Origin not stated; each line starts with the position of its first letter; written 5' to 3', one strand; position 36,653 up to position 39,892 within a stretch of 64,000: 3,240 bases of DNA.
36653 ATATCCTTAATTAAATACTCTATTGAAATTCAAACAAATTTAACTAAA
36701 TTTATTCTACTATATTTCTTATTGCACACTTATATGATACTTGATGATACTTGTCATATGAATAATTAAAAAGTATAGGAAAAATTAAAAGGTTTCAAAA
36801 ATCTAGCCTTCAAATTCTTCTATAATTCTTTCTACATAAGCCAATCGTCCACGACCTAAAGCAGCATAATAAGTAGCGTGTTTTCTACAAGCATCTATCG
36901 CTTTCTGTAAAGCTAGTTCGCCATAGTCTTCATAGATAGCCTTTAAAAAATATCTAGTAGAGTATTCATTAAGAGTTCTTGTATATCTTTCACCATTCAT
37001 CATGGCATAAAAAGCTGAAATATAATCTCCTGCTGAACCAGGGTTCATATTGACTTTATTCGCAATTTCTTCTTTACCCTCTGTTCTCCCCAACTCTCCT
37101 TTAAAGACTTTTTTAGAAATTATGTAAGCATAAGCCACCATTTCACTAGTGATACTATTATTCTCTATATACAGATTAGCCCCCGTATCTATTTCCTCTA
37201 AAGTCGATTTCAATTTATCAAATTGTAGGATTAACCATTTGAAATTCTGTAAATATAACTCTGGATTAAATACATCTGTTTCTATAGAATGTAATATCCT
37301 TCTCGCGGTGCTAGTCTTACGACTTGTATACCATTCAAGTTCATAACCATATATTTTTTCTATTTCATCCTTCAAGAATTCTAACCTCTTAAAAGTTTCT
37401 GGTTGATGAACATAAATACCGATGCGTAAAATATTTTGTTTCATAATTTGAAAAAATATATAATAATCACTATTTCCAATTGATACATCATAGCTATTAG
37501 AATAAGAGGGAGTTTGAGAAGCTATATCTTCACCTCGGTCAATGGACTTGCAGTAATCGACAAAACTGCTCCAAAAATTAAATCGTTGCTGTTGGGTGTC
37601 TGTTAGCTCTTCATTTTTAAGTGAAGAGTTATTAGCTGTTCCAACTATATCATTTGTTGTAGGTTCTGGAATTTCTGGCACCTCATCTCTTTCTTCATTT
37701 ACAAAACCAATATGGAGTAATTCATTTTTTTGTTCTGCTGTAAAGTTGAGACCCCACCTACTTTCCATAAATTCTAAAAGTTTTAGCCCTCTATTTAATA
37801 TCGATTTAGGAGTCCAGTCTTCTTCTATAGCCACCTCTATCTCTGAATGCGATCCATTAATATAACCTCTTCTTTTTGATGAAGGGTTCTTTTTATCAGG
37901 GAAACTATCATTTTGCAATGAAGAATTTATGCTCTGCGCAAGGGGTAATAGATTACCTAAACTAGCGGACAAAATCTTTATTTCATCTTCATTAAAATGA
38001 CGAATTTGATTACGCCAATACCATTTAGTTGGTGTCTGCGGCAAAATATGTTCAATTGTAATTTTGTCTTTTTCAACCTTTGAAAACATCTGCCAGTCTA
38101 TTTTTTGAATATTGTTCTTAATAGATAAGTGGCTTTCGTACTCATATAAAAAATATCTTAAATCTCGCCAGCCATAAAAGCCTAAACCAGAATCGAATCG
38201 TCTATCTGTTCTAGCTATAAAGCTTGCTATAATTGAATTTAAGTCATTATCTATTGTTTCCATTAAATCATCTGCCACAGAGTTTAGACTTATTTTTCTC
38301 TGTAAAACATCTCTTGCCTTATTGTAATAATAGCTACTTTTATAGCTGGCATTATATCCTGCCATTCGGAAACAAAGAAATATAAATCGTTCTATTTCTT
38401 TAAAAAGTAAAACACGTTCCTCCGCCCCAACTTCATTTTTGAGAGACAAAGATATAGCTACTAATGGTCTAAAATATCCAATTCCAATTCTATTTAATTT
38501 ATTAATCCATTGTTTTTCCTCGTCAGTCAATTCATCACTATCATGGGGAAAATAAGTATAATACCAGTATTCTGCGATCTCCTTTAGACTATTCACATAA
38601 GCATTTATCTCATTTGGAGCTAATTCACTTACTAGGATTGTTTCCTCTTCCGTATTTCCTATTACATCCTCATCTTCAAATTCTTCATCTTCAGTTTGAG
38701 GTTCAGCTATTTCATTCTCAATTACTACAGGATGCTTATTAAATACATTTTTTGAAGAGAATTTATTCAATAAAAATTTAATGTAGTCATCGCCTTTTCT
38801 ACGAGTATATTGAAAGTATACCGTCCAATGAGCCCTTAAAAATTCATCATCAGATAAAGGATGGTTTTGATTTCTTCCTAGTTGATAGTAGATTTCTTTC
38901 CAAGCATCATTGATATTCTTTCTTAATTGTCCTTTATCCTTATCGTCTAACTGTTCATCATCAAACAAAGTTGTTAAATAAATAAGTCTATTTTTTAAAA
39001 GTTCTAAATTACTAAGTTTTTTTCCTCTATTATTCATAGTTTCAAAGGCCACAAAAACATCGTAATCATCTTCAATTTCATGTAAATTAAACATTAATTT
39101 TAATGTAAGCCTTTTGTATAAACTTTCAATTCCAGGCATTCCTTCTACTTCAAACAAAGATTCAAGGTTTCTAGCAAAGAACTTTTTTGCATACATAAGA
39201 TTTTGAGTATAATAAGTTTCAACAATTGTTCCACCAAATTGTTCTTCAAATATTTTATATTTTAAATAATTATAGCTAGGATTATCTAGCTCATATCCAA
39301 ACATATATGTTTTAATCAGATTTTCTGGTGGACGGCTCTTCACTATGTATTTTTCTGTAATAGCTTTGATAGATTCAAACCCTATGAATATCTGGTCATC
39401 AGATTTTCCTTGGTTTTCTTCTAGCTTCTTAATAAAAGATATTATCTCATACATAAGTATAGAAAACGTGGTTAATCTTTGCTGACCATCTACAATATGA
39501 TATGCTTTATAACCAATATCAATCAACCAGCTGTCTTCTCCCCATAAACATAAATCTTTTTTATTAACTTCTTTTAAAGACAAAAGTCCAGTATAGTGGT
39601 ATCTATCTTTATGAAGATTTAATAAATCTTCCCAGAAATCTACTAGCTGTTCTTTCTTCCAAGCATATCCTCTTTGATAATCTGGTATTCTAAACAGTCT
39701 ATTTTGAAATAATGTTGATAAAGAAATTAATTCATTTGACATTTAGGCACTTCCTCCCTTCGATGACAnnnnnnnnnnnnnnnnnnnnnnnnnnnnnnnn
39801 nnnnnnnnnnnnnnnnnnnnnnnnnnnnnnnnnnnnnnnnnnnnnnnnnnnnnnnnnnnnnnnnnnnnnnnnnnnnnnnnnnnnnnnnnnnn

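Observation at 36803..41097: Defence-like cassette: HTH protein + GIY-YIG/DUF4357 nuclease + 979-aa DUF262-DUF1524-DUF4268 multi-domain protein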

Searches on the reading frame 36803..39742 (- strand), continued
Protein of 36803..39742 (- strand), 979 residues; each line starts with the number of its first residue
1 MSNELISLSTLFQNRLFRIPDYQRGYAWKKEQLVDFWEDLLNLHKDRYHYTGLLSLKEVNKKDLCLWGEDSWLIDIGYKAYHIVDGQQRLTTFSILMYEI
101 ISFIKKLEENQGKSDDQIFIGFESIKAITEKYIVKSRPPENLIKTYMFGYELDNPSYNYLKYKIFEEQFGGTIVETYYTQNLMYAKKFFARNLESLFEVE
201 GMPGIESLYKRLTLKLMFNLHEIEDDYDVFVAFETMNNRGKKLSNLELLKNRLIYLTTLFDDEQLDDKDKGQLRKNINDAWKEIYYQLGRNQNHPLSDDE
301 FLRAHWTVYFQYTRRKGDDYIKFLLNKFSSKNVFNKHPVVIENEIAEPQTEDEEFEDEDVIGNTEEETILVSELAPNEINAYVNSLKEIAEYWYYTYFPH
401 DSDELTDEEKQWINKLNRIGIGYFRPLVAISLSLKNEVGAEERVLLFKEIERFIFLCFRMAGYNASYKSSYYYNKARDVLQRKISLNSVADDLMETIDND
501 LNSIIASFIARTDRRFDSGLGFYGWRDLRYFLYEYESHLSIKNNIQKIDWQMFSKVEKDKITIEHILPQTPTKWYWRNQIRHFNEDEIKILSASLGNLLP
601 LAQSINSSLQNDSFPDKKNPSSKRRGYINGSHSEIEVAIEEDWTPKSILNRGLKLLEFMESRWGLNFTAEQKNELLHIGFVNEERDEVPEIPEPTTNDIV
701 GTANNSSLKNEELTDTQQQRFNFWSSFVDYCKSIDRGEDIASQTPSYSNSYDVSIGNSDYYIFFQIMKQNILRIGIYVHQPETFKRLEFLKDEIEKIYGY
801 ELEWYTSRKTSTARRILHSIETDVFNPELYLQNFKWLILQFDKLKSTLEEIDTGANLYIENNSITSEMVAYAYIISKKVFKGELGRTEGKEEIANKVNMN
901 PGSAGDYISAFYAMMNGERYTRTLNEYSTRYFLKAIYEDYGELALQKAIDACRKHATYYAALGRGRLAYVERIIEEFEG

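Call 88: find_encoding_contigs(protein=P0005, flank=10000, max_places=2)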
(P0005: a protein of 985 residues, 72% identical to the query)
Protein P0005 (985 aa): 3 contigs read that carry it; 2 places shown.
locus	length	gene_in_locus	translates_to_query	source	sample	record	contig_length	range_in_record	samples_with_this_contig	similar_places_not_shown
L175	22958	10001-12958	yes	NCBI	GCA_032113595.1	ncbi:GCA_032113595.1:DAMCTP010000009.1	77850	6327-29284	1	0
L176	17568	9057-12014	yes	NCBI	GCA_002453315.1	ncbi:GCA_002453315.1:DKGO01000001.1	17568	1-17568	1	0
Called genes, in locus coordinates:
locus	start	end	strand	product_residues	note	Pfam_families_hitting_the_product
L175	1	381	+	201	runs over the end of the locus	PF01844:HNH, PF14279:HNH_5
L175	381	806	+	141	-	PF14194:Cys_rich_VLP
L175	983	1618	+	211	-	-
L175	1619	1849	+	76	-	-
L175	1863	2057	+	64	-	-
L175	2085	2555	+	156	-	-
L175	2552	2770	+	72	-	-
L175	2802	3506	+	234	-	-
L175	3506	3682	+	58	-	-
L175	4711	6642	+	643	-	PF03372:Exo_endo_phos, PF23226:Exo_endo_phos_PGAP2IP (weak)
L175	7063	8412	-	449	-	PF00209:SNF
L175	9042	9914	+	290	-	-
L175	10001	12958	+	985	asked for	PF03235:GmrSD_N, PF07510:GmrSD_C, PF14088:DUF4268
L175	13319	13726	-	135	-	-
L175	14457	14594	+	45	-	-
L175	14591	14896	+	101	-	PF01323:DSBA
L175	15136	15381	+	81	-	-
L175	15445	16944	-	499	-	PF01087:GalP_UDP_transf, PF02744:GalP_UDP_tr_C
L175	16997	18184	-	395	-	PF10509:GalKase_gal_bdg, PF00288:GHMP_kinases_N, PF08544:GHMP_kinases_C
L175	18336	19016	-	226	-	PF00440:TetR_N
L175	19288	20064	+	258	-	-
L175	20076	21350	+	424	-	PF00202:Aminotran_3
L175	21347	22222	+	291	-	PF00456:Transketolase_N, PF00676:E1_dh, PF02775:TPP_enzyme_C (weak), PF13292:DXP_synthase_N (weak)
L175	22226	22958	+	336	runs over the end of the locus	PF02779:Transket_pyr, PF02780:Transketolase_C, PF22613:Transketolase_C_1 (weak)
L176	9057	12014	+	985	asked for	PF03235:GmrSD_N, PF07510:GmrSD_C, PF14088:DUF4268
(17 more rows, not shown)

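Call 89: find_encoding_contigs(protein=P0010, flank=10000, max_places=2)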
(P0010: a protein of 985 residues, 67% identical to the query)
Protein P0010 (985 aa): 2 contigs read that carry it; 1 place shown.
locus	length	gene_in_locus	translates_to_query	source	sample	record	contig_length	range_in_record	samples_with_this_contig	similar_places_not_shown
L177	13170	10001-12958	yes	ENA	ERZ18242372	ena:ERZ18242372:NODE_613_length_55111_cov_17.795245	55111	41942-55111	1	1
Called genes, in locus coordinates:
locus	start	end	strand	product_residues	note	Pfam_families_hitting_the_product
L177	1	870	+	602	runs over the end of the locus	-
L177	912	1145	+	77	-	PF13443:HTH_26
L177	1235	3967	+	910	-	PF13588:HSDR_N_2, PF02384:N6_Mtase, PF07669:Eco57I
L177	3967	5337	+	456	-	PF01420:Methylase_S (faint)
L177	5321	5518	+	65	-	PF20306:Sp-DndD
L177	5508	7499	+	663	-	PF13476:AAA_23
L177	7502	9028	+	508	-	PF08870:DndE, PF01935:DUF87, PF10412:TrwB_AAD_bind (faint)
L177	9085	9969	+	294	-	PF14267:DUF4357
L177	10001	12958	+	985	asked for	PF03235:GmrSD_N, PF07510:GmrSD_C, PF14088:DUF4268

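Call 92: search_protein_families(library=phrogs, proteins=[window:36803-39742:-], max_evalue=0.01)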
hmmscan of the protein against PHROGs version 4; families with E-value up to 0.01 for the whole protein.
window:36803-39742:- (979 aa): 2 families
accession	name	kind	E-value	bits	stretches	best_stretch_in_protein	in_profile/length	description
phrog_21165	-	unknown function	5.4e-26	92.7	2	13-316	18-287/567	-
phrog_27742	-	unknown function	2.8e-16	60.7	1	709-848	130-268/272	-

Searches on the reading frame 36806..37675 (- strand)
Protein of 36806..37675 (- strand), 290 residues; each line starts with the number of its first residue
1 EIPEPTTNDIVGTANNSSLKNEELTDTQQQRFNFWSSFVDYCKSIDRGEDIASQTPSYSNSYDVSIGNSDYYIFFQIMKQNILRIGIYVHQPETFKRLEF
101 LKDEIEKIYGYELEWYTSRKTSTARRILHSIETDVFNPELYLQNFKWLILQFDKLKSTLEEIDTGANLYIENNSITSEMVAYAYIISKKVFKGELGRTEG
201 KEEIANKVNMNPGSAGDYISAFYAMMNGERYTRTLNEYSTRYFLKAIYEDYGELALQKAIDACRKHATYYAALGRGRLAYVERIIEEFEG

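Call 81: predict_structure(alignment_id=A7)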
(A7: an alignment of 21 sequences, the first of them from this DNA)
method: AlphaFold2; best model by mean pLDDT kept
length: 290 residues; sequences in the alignment: 21
mean_pLDDT: 83.5   pTM: 0.51
mean pLDDT of the five models: 83.5, 83.3, 82.8, 80.5, 80.4
residues with pLDDT >= 90: 151; 70-90: 97; 50-70: 15; < 50: 27
segments of 3 or more residues with pLDDT < 50: 1-21, 167-172
pLDDT, mean of each block of 10 residues (from residue 1): 30 33 77 95 92 85 81 88 91 85 93 78 80 93 97 93 61 72 96 89 83 89 96 90 97 97 93 82 89
secondary structure, 60 per line:
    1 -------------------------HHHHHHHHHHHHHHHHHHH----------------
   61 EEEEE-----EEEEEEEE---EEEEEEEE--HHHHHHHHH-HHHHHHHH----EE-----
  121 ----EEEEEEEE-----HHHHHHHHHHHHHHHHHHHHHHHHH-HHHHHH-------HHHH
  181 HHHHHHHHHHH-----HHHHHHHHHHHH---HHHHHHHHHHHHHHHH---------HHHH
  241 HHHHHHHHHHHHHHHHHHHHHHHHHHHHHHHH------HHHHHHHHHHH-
elements in order: H26-44 E61-65 E71-78 E82-89 H92-100 H102-109 E125-132 H138-162 H164-169 H177-191 H197-208 H212-227 H237-272 H279-289

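Call 85: fold_search(model_id=the predicted structure, library=pdb)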
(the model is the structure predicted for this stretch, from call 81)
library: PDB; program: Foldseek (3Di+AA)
matches with E <= 10: 942; with E <= 0.001: 0
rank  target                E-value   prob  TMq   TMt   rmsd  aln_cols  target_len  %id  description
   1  4z53_B                8.3e-03  0.33  0.15  0.08  24.1       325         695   10  Quinolone(Trovafloxacin)-DNA cleavage complex of topoisomerase IV from S. pneumoniae (released 2016-09-14)
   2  4z4q_A                1.6e-02  0.25  0.14  0.07  23.4       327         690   11  Quinazolinedione(PD 0305970)-DNA cleavage complex of topoisomerase IV from S. pneumoniae (released 2016-09-14)
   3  3raf_A                2.4e-02  0.25  0.15  0.11  24.0       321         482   12  Quinazolinedione-DNA cleavage complex of type IV topoisomerase from S. pneumoniae (released 2012-03-28)
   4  6vu7_D                2.5e-02  1.00  0.26  0.48   4.4       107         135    7  Crystal structure of YbjN, a putative transcription regulator from E. coli (released 2020-03-11)
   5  5fr7_B                3.1e-02  0.99  0.24  0.43   4.4       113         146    7  Erwinia amylovora AmyR amylovoran repressor, a member of the YbjN protein family (released 2017-01-18)
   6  4g6t_A                3.9e-02  0.96  0.24  0.46   7.1       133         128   10  Structure of the HopA1-SchA Chaperone-Effector Complex (released 2013-06-05)
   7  6vu7_B                4.1e-02  0.96  0.22  0.38   5.7       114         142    4  Crystal structure of YbjN, a putative transcription regulator from E. coli (released 2020-03-11)
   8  6vu7_A                4.3e-02  0.95  0.22  0.39   5.1       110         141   12  Crystal structure of YbjN, a putative transcription regulator from E. coli (released 2020-03-11)
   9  2p9p_D                4.3e-02  0.91  0.24  0.25  13.8       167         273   10  Crystal Structure of bovine Arp2/3 complex co-crystallized with ADP (released 2007-05-29)
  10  5fr7_A                4.5e-02  0.99  0.25  0.45   4.3       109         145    7  Erwinia amylovora AmyR amylovoran repressor, a member of the YbjN protein family (released 2017-01-18)
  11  5frk_B                4.5e-02  0.99  0.24  0.44   4.3       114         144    8  SeMet crystal structure of Erwinia amylovora AmyR amylovoran repressor, a member of the YbjN protein family (released 2017-02-15)
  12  8qmb_A                4.8e-02  0.16  0.14  0.07  22.9       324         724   12  Nucleant-assisted 2.0 A resolution structure of the Streptococcus pneumoniae topoisomerase IV-V18mer DNA complex with  (released 2024-10-02)
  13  1tyq_D                5.0e-02  0.82  0.22  0.23  14.6       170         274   10  Crystal structure of Arp2/3 complex with bound ATP and calcium (released 2004-11-09)
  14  6tv6_B                5.0e-02  0.30  0.19  0.17  15.3       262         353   11  Octameric McsB from Bacillus subtilis. (released 2021-07-21)
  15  6vu7_C                5.6e-02  0.98  0.28  0.50   4.9       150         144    7  Crystal structure of YbjN, a putative transcription regulator from E. coli (released 2020-03-11)
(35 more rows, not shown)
